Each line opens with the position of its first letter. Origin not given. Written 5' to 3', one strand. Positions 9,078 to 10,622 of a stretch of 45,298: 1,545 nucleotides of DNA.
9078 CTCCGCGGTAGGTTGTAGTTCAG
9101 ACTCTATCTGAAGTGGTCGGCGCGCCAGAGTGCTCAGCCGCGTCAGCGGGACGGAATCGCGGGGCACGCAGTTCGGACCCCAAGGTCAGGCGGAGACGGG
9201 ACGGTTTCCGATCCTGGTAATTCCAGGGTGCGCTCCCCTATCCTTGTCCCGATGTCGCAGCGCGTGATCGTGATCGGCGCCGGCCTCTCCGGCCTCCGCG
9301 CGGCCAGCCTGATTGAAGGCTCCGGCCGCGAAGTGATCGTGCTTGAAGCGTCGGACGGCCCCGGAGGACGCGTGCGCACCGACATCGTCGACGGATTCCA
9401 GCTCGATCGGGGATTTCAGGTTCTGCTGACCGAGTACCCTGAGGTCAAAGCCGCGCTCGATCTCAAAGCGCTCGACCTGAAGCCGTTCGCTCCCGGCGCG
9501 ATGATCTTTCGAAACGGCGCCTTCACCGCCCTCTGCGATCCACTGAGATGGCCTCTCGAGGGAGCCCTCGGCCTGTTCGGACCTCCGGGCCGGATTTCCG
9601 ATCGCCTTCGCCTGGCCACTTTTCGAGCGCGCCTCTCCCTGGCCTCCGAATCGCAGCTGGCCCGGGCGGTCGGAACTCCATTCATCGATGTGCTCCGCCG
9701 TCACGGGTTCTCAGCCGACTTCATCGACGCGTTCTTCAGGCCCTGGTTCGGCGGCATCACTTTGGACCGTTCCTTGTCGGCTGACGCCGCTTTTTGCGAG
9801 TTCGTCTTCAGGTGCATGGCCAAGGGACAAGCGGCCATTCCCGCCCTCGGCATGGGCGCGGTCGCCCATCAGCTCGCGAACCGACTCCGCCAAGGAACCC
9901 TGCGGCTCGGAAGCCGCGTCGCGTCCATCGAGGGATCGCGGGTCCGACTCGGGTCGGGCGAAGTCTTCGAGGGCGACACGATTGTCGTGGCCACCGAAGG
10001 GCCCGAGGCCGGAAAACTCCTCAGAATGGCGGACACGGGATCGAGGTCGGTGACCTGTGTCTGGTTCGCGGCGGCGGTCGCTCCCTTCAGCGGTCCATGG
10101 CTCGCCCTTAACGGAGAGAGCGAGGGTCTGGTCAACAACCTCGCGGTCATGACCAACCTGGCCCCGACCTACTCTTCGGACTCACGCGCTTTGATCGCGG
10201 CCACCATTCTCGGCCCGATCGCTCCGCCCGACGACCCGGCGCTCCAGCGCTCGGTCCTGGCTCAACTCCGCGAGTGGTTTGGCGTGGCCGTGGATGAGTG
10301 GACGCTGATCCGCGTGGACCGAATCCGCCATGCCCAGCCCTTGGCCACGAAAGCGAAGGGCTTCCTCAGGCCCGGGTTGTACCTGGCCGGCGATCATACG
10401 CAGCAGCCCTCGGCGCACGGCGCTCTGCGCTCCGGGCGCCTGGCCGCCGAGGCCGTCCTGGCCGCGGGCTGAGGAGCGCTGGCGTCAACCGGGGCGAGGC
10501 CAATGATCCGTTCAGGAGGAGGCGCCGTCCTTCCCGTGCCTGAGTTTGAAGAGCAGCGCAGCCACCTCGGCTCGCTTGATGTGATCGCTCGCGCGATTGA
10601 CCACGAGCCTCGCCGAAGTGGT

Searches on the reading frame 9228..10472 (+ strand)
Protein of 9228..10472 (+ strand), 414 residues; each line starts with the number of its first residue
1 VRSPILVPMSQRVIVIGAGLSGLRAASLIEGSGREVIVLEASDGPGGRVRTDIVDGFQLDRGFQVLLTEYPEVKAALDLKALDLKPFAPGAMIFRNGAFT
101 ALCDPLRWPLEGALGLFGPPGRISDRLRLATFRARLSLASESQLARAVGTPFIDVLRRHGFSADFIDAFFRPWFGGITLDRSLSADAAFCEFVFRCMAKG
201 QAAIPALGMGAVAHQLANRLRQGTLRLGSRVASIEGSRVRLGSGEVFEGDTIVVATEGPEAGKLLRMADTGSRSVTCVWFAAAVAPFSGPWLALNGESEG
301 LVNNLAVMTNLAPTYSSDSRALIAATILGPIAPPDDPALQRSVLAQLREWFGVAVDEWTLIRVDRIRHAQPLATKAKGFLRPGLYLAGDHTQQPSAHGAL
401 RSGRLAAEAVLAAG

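Call 70: search_protein_families(library=pfam, proteins=[window:9228-10472:+], max_evalue=0.00001)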
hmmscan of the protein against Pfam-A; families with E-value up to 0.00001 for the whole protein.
window:9228-10472:+ (414 aa): 3 families
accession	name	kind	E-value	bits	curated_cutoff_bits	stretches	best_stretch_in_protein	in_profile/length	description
PF01593.30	Amino_oxidase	-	2.3e-44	152.8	19.8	1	20-411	1-443/443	Flavin containing amine oxidoreductase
PF13450.12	NAD_binding_8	-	2.9e-13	50.3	21.9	1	15-77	1-65/68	NAD(P)-binding Rossmann-like domain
PF01266.30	DAO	-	1.8e-06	28.2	27.9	0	211-408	150-352/353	FAD dependent oxidoreductase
